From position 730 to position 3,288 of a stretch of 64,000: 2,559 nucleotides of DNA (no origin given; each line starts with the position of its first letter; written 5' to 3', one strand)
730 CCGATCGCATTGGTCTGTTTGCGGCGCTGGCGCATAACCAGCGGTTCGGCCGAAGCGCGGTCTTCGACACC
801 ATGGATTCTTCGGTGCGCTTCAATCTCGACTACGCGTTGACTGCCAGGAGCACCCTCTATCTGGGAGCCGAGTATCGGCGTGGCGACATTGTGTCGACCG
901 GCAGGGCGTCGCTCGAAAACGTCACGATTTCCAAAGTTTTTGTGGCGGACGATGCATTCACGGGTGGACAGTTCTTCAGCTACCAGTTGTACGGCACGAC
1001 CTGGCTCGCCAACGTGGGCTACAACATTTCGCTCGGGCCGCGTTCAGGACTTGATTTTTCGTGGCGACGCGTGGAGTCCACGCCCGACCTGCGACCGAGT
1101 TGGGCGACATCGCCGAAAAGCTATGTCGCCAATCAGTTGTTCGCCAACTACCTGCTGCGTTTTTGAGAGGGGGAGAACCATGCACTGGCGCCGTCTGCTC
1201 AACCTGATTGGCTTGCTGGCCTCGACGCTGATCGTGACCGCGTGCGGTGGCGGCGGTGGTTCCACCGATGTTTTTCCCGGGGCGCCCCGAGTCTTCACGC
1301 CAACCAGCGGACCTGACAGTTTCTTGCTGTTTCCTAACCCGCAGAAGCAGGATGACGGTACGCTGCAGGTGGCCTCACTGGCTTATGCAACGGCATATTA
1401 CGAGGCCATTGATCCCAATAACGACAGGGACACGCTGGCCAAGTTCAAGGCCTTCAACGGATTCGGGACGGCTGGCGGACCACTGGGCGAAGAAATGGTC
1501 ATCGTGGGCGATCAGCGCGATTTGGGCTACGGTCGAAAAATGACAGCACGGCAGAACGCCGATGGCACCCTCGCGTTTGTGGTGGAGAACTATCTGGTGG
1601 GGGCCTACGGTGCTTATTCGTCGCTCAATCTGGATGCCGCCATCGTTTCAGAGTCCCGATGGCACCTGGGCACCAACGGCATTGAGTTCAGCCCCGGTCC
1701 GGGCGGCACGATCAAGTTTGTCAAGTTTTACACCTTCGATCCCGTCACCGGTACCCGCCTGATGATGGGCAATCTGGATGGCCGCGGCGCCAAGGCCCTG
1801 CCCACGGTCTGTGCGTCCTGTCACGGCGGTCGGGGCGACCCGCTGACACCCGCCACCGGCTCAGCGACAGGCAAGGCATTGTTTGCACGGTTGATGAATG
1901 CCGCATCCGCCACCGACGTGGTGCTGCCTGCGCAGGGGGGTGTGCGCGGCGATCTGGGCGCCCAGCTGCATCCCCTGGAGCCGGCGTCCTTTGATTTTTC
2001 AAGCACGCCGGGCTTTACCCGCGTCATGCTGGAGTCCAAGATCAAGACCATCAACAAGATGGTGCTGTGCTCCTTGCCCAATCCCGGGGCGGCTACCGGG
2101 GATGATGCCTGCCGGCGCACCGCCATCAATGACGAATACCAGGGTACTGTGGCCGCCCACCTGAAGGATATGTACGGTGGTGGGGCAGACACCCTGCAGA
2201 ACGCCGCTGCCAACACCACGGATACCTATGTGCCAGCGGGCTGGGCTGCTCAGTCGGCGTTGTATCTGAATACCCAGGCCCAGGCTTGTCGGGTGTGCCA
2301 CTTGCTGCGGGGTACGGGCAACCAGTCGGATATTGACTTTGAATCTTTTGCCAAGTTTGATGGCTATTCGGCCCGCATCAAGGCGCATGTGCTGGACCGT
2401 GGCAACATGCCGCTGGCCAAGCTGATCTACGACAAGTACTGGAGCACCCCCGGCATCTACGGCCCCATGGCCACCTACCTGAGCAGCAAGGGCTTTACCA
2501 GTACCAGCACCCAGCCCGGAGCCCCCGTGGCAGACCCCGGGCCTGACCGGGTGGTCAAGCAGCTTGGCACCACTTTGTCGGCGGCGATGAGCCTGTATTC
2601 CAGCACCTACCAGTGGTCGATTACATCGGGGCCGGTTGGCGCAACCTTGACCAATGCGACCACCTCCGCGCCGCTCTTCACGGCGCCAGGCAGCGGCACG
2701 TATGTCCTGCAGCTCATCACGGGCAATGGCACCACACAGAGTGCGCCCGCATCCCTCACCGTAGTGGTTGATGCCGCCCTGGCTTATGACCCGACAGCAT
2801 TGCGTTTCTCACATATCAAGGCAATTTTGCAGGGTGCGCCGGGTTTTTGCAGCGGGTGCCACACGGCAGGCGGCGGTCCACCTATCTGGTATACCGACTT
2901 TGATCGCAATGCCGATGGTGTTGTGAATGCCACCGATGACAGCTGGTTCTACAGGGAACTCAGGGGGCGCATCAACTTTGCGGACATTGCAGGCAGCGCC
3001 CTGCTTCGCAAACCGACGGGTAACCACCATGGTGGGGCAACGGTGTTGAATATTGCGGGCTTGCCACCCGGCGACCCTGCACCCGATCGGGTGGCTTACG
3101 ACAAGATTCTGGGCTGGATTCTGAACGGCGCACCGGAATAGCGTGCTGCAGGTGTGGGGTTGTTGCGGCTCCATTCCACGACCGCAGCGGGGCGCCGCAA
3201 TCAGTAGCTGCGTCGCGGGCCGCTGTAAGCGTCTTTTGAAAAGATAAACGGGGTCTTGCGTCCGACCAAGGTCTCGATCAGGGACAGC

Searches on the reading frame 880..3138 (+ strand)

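Call 70: search_protein_families(library=pfam, proteins=[window:880-3138:+], max_evalue=0.00001)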
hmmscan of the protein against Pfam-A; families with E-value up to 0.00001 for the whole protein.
window:880-3138:+ (753 aa): 2 families
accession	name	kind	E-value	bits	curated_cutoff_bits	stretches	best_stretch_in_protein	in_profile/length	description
PF22352.2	K319L-like_PKD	-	6.7e-07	29.7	27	1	565-630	15-84/84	K319L-like, PKD domain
PF13442.11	Cytochrome_CBB3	-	8e-06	26.5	27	0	303-325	6-30/68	Cytochrome C oxidase, cbb3-type, subunit III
